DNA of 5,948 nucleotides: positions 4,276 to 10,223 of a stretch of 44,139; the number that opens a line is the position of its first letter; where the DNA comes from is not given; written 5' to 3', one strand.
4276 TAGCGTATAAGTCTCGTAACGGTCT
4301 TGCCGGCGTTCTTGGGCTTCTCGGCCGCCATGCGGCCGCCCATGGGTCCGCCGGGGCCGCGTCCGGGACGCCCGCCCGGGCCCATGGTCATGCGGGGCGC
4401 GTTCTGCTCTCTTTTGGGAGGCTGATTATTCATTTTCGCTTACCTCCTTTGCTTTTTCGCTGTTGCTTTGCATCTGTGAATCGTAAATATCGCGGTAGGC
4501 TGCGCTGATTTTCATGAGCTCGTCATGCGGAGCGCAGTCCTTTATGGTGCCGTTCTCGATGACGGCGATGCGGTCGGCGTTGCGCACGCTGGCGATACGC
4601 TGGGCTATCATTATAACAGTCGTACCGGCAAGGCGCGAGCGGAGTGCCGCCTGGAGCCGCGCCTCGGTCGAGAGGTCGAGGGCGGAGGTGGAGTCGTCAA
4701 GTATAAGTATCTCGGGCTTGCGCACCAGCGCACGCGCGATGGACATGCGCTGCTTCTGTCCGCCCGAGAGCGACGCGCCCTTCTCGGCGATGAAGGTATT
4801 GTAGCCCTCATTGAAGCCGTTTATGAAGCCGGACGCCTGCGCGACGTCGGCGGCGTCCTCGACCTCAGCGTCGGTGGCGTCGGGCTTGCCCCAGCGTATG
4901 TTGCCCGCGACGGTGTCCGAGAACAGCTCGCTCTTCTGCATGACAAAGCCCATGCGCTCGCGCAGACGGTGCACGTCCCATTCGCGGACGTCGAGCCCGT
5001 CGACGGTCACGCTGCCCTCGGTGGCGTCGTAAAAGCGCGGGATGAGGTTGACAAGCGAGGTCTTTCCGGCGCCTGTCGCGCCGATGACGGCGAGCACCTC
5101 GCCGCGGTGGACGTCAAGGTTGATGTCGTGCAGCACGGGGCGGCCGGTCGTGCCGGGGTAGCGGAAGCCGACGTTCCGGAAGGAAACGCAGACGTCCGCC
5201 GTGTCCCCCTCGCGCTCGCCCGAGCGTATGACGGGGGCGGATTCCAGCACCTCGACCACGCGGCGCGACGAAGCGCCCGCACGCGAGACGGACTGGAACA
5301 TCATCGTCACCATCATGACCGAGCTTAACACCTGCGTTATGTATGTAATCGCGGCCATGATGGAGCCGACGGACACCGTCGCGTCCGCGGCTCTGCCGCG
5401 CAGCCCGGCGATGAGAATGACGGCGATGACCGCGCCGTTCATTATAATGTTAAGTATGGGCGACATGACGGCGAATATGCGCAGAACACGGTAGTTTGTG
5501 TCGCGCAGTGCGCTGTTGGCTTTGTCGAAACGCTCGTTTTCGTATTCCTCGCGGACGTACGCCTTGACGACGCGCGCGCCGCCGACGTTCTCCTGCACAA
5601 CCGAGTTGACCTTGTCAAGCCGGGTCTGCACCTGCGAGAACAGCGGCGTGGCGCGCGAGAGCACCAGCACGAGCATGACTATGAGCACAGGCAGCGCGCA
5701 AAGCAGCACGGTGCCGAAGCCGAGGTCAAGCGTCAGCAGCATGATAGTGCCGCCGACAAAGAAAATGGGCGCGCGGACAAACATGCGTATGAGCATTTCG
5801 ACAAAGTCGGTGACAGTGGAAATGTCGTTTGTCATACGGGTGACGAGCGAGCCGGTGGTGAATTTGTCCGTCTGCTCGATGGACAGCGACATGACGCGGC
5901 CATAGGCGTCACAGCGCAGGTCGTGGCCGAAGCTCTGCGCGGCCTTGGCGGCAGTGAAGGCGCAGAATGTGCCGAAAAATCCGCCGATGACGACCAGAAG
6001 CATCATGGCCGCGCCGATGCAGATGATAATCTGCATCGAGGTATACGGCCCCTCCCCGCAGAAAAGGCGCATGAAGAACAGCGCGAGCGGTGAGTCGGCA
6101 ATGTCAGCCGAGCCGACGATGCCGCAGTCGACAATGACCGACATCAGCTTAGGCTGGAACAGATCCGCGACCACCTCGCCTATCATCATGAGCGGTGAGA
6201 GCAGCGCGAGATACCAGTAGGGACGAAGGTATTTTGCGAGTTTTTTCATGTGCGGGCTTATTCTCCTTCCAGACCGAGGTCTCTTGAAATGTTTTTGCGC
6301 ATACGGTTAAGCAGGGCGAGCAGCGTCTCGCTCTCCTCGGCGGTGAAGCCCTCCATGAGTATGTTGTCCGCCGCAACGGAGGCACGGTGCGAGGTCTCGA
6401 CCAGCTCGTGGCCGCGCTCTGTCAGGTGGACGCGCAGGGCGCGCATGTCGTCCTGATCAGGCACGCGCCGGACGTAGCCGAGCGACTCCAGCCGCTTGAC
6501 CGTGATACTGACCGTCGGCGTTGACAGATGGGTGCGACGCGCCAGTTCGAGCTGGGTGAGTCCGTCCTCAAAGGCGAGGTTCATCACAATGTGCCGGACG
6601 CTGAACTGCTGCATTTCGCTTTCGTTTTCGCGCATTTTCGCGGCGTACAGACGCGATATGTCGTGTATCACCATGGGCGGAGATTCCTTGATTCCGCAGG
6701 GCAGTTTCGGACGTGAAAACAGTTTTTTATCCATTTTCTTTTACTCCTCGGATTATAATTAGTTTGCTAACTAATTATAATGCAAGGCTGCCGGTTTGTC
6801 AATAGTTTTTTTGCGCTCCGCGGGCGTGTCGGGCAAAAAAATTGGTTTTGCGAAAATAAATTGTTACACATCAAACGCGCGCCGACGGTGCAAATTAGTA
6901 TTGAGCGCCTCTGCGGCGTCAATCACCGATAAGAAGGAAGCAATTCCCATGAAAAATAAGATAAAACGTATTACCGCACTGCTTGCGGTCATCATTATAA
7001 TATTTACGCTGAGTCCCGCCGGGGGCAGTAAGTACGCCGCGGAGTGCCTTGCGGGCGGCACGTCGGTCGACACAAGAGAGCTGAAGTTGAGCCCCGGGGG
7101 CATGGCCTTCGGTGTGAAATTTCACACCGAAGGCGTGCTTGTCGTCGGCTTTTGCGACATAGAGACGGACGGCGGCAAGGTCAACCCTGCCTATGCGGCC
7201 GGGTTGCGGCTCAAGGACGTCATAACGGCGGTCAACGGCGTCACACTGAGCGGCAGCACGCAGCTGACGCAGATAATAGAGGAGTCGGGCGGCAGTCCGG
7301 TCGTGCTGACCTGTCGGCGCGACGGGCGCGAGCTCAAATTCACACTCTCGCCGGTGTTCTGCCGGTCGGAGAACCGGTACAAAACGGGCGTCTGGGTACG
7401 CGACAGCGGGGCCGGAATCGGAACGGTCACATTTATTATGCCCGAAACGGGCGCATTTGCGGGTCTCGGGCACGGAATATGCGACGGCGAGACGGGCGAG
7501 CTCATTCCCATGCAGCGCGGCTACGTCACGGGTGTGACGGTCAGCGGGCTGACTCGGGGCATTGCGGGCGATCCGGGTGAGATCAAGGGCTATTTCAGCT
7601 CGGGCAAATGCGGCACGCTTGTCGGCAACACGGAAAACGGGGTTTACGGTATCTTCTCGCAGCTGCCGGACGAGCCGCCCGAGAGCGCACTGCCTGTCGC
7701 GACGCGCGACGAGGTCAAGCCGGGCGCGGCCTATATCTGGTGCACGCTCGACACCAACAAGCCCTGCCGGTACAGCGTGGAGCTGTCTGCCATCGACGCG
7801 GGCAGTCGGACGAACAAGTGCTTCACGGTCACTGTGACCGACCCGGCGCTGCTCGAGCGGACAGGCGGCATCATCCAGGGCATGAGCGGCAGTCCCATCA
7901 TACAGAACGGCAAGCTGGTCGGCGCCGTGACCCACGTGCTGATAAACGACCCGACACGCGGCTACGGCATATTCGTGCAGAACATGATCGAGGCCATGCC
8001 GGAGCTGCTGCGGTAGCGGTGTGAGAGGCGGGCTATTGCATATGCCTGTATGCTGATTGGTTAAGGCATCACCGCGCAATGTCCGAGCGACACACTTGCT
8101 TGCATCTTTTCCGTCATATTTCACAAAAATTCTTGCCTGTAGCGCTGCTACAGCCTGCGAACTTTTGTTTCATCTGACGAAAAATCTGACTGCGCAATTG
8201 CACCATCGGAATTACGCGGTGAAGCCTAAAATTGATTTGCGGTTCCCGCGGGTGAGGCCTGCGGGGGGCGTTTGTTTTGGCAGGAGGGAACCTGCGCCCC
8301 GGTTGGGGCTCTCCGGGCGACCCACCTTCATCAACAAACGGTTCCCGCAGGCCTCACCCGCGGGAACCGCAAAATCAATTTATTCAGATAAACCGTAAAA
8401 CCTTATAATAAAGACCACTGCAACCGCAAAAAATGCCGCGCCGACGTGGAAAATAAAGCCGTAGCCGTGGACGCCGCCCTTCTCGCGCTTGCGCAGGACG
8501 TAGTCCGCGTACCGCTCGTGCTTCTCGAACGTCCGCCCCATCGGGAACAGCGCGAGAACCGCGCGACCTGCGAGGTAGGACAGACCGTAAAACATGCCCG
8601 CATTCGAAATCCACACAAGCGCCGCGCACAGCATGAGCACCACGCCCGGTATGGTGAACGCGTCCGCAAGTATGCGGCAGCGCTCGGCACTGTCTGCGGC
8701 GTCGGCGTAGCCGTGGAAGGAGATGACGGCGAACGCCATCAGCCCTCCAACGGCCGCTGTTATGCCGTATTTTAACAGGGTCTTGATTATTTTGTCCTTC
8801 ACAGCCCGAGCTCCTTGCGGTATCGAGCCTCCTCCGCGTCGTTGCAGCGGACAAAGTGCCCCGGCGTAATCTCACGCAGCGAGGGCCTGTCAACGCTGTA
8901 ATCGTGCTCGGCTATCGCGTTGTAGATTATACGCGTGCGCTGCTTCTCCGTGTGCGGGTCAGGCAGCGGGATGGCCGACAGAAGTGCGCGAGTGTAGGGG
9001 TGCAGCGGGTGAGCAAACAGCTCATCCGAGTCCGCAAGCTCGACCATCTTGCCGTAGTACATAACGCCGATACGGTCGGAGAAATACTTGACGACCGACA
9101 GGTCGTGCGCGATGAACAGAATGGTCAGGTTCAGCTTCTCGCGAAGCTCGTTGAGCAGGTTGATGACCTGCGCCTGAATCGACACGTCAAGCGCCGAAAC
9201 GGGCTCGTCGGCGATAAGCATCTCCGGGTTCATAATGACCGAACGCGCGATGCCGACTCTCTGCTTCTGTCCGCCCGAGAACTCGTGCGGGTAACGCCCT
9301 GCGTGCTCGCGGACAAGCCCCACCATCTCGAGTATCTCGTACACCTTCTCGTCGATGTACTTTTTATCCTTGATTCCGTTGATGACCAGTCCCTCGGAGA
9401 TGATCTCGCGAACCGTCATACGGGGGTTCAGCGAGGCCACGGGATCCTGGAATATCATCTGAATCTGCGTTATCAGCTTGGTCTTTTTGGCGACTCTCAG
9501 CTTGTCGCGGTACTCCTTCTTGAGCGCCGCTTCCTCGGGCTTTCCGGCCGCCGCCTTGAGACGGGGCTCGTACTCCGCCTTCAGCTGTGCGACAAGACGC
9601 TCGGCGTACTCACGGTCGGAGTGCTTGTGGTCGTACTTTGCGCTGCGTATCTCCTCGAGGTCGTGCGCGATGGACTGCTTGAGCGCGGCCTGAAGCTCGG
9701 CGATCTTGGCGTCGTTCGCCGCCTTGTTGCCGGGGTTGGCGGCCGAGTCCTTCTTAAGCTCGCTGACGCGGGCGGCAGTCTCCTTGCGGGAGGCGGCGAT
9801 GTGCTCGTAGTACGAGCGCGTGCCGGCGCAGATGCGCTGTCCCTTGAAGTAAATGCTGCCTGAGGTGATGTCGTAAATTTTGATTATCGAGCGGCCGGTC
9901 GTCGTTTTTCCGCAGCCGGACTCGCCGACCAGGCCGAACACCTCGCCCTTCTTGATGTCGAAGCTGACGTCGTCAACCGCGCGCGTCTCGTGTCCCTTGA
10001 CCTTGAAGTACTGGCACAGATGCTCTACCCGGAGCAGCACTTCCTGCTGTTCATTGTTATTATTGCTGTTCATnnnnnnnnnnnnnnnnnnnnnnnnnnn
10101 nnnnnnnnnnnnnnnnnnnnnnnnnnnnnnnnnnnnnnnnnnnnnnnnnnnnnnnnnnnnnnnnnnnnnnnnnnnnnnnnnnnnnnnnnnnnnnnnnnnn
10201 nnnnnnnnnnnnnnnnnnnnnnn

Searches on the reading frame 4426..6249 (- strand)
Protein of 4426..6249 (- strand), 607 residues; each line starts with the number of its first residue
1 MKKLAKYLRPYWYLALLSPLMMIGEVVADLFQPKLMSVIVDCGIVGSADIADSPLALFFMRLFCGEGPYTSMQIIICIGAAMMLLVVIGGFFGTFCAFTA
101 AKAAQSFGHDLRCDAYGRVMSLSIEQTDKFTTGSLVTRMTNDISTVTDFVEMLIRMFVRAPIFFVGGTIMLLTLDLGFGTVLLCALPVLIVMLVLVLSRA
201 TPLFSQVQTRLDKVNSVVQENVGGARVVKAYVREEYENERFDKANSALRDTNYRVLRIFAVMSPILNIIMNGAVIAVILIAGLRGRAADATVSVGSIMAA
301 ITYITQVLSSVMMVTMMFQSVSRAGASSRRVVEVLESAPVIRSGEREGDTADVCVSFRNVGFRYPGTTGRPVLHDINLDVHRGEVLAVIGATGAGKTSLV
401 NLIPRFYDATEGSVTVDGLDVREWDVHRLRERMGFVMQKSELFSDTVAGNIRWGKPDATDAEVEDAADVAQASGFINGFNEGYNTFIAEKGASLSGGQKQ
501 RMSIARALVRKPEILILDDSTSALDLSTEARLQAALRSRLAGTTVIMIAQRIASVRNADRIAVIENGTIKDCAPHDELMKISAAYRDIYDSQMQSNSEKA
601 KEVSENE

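Call 91: search_protein_families(library=pfam, proteins=[window:4426-6249:-], max_evalue=0.00001)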
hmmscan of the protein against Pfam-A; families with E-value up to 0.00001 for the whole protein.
window:4426-6249:- (607 aa): 3 families
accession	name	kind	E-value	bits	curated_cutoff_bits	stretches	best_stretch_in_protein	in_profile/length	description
PF00664.28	ABC_membrane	-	4.4e-40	138.5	28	1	20-310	6-273/274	ABC transporter transmembrane region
PF00005.33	ABC_tran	-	3.5e-32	112.3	25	1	373-522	1-137/137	ABC transporter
PF02463.25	SMC_N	-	1.1e-06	28.7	40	0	409-564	106-211/220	RecF/RecN/SMC N terminal domain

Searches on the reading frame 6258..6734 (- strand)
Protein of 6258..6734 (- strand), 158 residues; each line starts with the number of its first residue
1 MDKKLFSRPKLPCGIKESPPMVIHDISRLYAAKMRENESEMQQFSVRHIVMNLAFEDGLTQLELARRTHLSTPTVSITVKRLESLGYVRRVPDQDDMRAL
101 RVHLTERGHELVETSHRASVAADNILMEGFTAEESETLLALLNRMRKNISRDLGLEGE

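Call 91: search_protein_families(library=pfam, proteins=[window:6258-6734:-], max_evalue=0.00001)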
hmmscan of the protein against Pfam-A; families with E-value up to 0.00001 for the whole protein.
window:6258-6734:- (158 aa): 4 families
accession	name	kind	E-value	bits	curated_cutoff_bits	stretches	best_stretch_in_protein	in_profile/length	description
PF12802.13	MarR_2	-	7.9e-12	45.6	27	1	49-98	10-60/61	MarR family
PF01047.28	MarR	-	1.2e-09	38.3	24.6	1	48-99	7-58/59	MarR family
PF13412.12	HTH_24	-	8e-08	32.2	21.9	1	57-89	16-48/48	Winged helix-turn-helix DNA-binding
PF13463.12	HTH_27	-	9.6e-06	26.2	22.2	0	62-108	22-68/68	Winged helix DNA-binding domain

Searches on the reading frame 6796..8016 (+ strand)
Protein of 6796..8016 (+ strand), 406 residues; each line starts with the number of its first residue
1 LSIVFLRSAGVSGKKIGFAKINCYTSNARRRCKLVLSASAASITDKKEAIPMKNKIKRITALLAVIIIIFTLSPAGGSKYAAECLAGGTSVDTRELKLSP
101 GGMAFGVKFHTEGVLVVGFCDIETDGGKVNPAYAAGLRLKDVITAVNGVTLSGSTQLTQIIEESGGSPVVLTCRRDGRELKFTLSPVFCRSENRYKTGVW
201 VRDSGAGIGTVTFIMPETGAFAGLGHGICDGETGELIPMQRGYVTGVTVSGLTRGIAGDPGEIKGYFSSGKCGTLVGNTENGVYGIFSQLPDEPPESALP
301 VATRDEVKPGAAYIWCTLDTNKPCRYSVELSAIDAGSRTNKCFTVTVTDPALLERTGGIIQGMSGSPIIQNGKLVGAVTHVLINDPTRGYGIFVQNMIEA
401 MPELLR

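Call 91: search_protein_families(library=pfam, proteins=[window:6796-8016:+], max_evalue=0.00001)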
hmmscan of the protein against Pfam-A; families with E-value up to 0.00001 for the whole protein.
window:6796-8016:+ (406 aa): 3 families
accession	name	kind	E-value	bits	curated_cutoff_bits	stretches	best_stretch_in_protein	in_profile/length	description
PF05580.18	Peptidase_S55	-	9.6e-76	254.9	25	1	194-398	2-210/210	SpoIVB peptidase S55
PF17820.7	PDZ_6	-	3.1e-07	30.5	27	1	131-175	10-54/54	PDZ domain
PF13180.12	PDZ_2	-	7.4e-07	29.8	27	1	130-184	23-78/80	PDZ domain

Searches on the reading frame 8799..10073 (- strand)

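Call 63: search_protein_families(library=pfam, proteins=[window:8799-10073:-], max_evalue=0.00001)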
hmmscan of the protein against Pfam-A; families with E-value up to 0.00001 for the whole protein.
window:8799-10073:- (424 aa): 2 families
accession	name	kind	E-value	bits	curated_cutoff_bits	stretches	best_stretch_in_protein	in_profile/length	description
PF00005.33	ABC_tran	-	9.1e-32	111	25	2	195-292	52-136/137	ABC transporter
PF08352.17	oligo_HPY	-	1.8e-09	38.2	27.1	1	344-382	1-38/65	Oligopeptide/dipeptide transporter, C-terminal region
